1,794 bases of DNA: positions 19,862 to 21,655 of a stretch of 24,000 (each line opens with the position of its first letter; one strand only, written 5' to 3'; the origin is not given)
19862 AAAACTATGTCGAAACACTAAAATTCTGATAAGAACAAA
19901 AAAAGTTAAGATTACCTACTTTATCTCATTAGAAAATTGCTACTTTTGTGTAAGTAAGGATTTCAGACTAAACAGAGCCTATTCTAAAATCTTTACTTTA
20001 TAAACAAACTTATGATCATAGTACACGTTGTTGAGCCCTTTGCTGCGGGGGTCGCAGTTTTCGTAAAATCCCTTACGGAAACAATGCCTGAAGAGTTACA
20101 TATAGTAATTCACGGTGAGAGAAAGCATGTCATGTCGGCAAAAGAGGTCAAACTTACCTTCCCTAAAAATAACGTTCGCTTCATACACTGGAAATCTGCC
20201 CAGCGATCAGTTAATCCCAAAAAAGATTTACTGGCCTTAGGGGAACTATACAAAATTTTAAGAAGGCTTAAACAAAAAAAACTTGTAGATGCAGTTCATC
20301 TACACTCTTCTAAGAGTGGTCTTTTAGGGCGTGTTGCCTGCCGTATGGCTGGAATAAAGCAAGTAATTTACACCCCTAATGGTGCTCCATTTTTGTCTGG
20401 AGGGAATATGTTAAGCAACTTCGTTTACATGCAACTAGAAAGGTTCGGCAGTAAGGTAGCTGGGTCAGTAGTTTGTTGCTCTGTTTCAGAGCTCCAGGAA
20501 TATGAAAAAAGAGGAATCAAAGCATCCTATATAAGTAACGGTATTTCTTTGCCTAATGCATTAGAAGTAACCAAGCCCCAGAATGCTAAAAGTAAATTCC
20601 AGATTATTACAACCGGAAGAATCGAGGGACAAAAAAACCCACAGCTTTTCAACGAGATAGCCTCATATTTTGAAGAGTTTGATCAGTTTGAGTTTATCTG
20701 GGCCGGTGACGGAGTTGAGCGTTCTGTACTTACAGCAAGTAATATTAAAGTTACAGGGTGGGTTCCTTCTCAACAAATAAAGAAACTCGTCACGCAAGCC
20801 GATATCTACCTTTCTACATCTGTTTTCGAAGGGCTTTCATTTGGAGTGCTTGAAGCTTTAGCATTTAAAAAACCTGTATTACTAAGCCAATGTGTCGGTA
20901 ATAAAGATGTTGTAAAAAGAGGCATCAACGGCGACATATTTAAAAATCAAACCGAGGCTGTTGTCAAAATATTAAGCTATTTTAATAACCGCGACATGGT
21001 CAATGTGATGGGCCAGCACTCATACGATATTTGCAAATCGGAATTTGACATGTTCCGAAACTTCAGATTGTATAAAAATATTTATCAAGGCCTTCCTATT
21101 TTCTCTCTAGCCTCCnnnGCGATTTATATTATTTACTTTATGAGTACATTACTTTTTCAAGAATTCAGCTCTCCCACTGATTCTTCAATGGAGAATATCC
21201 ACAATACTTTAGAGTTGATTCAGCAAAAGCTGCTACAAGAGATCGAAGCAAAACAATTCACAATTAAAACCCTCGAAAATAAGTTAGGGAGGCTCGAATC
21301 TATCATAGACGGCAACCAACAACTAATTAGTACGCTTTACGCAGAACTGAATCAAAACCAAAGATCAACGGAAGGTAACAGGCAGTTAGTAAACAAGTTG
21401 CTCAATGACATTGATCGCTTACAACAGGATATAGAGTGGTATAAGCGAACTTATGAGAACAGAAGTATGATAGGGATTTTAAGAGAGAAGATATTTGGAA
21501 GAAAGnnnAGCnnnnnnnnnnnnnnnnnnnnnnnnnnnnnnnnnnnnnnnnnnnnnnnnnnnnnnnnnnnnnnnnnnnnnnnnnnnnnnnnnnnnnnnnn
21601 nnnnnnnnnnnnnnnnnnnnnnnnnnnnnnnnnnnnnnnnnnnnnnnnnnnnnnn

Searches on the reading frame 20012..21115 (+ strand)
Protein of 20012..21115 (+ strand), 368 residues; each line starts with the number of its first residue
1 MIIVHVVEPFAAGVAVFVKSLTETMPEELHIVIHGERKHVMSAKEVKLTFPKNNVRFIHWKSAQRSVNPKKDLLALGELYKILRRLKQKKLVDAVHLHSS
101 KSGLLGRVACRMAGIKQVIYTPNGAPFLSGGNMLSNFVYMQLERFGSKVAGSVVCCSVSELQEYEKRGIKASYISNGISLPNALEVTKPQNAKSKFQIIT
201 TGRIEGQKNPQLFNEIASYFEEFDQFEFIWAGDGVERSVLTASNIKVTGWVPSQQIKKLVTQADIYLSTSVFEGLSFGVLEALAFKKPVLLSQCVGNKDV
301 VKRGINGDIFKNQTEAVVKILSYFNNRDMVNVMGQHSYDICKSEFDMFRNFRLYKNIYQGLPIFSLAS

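Call 8: search_protein_families(library=pfam, proteins=[window:20012-21115:+], max_evalue=0.01)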
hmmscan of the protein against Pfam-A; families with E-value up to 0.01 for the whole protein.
window:20012-21115:+ (368 aa): 7 families
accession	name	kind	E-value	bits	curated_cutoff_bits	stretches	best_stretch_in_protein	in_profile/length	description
PF00534.26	Glycos_transf_1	-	5.2e-19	68.9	26.4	1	190-336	10-168/172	Glycosyl transferases group 1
PF13692.12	Glyco_trans_1_4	-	5.2e-18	66.1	27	1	197-317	3-132/142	Glycosyl transferases group 1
PF13439.12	Glyco_transf_4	-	1e-09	39.1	28.5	1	13-179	3-167/170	Glycosyltransferase Family 4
PF13477.12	Glyco_trans_4_2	-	7.7e-08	33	23.4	1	39-151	28-133/139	Glycosyl transferase 4-like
PF13579.12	Glyco_trans_4_4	-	1.6e-07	32.2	29.7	1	52-171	37-149/158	Glycosyl transferase 4-like domain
PF13524.12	Glyco_trans_1_2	-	2.1e-05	24.9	25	1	227-346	16-134/144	Glycosyl transferase-like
PF20706.3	GT4-conflict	-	0.0094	15.4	26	0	254-308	273-327/385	Family 4 Glycosyltransferase in conflict systems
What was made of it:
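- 20012..21118 (+): GT4 glycosyltransferase, a probable adaptor-stage enzyme. PF00534 and PF13439 (call 8).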

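Call 9: search_protein_families(library=ncbifam, proteins=[window:20012-21115:+], max_evalue=0.01)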
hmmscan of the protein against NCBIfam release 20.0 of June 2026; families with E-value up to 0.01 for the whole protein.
window:20012-21115:+ (368 aa): 24 families
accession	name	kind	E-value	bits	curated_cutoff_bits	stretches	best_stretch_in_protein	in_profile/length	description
NF038229.1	Glyco4_Geo_Pelo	equivalog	8.1e-20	71.1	400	1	239-360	214-335/338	GPMC system family 4 glycosyltransferase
TIGR03088.1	stp2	hypoth_equivalog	2e-18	66.6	409.05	1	51-359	50-371/374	TIGR03088 family PEP-CTERM/XrtA system glycosyltransferase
NF046085.1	XrtY_assoc_Gly1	equivalog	5.3e-11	42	400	1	82-359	87-382/387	XrtY-associated glycosyltransferase XYAG1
NF047684.1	TeichurnBiosyTuaC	equivalog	9.2e-11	41.3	550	1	198-359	222-387/391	teichuronic acid biosynthesis protein TuaC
NF007396.0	PRK09922.1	equivalog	1.8e-10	40.3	385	1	167-325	153-325/361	lipopolysaccharide 1,6-galactosyltransferase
NF041876.1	EPS_EpsE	equivalog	2.2e-10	40.3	400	1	243-347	276-382/389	exopolysaccharide biosynthesis GT4 family glycosyltransferase EpsE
TIGR02149.1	glgA_Coryne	subfamily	1.2e-07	31.3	302.4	1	248-345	269-374/391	glycogen synthase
NF038295.1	EPS_HpsP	equivalog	1.2e-07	31.1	550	1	235-345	261-371/388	hormogonium polysaccharide biosynthesis glycosyltransferase HpsP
TIGR03999.1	thiol_BshA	equivalog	1.8e-07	30.5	273.7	1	252-360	262-372/375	N-acetyl-alpha-D-glucosaminyl L-malate synthase BshA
NF050056.1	ProtGlycPglH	equivalog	3.2e-07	29.8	600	1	174-315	156-306/354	GalNAc-alpha-(1->4)-GalNAc-alpha-(1->3)-diNAcBac-PP-undecaprenol alpha-1,4-N-acetyl-D-galactosaminyltransferase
NF049988.1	MGlcDAGSynMgs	equivalog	6.4e-07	29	400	1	195-326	213-352/398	alpha-monoglucosyldiacylglycerol synthase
TIGR04157.1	glyco_rSAM_CFB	subfamily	1e-06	28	400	1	162-308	186-346/406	TIGR04157 family glycosyltransferase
NF053513.1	Gtran_IagA_BgsA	equivalog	1.4e-06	27.6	460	1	172-327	130-300/333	LTA glycolipid anchor biosynthesis glycosyltransferase, IagA/BgsA family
TIGR04047.1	MSMEG_0565_glyc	hypoth_equivalog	2.5e-06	26.8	259.85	1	239-294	253-308/373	MSMEG_0565 family glycosyltransferase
NF047880.1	glyco_SdgA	exception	2.7e-06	26.2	800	1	243-342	372-472/488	serine-aspartate repeat adhesin O-glycosyltransferase SdgA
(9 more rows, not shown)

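Call 63: find_encoding_contigs(protein=window:20012-21115:+, flank=10000, max_places=3)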
Protein window:20012-21115:+ (368 aa): no gene with exactly this product is on record in the collection.

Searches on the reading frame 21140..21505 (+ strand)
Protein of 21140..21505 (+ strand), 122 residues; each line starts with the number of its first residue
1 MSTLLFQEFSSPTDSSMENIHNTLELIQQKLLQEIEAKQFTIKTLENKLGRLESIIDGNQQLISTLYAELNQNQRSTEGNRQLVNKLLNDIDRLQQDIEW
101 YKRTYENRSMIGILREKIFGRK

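Call 8: search_protein_families(library=pfam, proteins=[window:21140-21505:+], max_evalue=0.01)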
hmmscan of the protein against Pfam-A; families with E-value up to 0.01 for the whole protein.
window:21140-21505:+ (122 aa): 8 families
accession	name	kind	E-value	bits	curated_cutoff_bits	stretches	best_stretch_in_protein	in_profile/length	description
PF00901.23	Orbi_VP5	-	0.0011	18.1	27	1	21-103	121-204/506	Orbivirus outer capsid protein VP5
PF01544.23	CorA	-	0.0014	18.4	27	1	5-103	115-213/292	CorA-like Mg2+ transporter protein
PF06160.17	EzrA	-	0.002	16.9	39.6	1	15-109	278-371/557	Septation ring formation regulator, EzrA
PF08702.15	Fib_alpha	-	0.0023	18.6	29.9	1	27-116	22-109/143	Fibrinogen alpha/beta chain family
PF11559.13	ADIP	-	0.0027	18.2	34.3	1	24-103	57-136/151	Afadin- and alpha -actinin-Binding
PF20400.3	BAR_4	-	0.0027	17.9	27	1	32-101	118-186/192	BAR-like domain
PF15742.10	DUF4686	-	0.0028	17.2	31.3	1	23-108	285-366/384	Domain of unknown function (DUF4686)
PF06248.19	Zw10_N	-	0.003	18.5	26.3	0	60-99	13-52/93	Centromere/kinetochore Zw10 N-terminal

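Call 9: search_protein_families(library=ncbifam, proteins=[window:21140-21505:+], max_evalue=0.01)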
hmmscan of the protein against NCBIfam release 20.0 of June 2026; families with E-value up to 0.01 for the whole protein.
window:21140-21505:+ (122 aa): 5 families
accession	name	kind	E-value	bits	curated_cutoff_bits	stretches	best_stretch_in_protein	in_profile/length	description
NF045487.1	ASRP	equivalog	0.00028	19.6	300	1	15-111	181-279/593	archaea-specific SMC-related protein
NF009967.0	PRK13430.1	equivalog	0.00074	18.8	200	1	15-90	90-161/271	F0F1 ATP synthase subunit delta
NF038350.1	taxis_HmpF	equivalog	0.00092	17.7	200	1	28-104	199-275/553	pilus motility taxis protein HmpF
TIGR02169.1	SMC_prok_A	equivalog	0.0052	14.5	729.4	1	22-105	858-941/1165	chromosome segregation protein SMC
NF041353.1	XopO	subfamily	0.0058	16.7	300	0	52-106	155-207/218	XopO/AvrRps4 family type III secretion system effector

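Call 62: find_encoding_contigs(protein=window:21140-21505:+, flank=10000, max_places=3)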
Protein window:21140-21505:+ (122 aa): no gene with exactly this product is on record in the collection.

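Call 84: predict_structure(alignment_id=A7)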
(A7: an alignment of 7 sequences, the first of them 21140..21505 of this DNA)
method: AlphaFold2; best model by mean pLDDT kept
length: 122 residues; sequences in the alignment: 7
mean_pLDDT: 87.9   pTM: 0.49
mean pLDDT of the five models: 87.9, 86.4, 86.1, 85.9, 85.3
residues with pLDDT >= 90: 85; 70-90: 17; 50-70: 13; < 50: 7
segments of 3 or more residues with pLDDT < 50: 1-3, 5-8
pLDDT, mean of each block of 10 residues (from residue 1): 49 80 96 98 98 98 98 97 98 96 79 74 57
secondary structure, 60 per line:
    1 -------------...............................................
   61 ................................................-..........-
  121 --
elements in order: H14-108 H110-119
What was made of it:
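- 21140..21508 (+): Small partner protein, 122 aa: one long helix plus the same tail tag (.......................). Its stop codon ends 3 nt before the GT32 start codon. AlphaFold2 gives helix 14-108, a kink, then helix 110-119, with pLDDT above 96 over most of the long helix (call 84).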
